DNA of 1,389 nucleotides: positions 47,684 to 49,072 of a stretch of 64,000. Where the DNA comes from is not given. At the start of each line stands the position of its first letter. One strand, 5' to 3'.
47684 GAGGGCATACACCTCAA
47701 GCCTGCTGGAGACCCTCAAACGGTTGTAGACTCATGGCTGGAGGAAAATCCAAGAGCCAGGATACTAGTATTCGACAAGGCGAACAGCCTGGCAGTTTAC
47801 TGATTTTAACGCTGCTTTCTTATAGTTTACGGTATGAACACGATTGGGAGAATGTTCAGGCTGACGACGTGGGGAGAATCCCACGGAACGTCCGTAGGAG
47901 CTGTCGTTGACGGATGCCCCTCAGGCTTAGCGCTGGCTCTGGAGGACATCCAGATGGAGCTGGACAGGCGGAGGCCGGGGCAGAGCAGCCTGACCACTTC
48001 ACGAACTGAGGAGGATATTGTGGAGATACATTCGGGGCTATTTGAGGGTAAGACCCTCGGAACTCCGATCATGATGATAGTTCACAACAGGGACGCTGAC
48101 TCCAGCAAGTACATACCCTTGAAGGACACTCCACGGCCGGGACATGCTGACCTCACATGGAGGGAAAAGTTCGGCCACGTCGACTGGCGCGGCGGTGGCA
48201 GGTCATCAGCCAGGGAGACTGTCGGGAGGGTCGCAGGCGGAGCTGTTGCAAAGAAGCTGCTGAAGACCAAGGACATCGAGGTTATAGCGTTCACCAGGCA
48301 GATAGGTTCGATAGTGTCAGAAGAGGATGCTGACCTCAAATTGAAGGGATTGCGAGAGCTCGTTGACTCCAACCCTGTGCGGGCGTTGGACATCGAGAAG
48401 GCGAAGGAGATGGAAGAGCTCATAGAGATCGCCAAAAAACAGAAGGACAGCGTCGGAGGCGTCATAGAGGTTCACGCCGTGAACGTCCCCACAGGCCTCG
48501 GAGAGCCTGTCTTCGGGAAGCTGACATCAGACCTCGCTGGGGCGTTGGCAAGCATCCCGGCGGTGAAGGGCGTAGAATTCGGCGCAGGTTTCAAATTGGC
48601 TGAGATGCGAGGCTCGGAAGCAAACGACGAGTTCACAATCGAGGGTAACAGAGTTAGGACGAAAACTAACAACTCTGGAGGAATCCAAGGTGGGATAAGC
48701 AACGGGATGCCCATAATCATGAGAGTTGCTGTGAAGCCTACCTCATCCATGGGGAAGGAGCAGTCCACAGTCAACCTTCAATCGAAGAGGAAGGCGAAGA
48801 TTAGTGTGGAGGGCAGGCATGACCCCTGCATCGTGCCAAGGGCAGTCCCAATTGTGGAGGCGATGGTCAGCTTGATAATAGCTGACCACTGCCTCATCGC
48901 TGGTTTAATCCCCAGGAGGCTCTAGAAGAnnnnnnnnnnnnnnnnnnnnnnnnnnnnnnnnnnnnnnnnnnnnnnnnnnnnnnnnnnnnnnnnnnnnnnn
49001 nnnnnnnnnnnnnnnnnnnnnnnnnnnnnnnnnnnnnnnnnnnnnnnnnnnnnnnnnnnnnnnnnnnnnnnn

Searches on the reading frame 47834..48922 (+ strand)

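Call 75: search_protein_families(library=pfam, proteins=[window:47834-48922:+], max_evalue=0.001)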
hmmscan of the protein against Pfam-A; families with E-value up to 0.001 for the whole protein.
window:47834-48922:+ (363 aa): 1 family
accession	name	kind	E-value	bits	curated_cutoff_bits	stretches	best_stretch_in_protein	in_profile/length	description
PF01264.26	Chorismate_synt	-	5.1e-141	469.5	27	1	8-354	1-327/327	Chorismate synthase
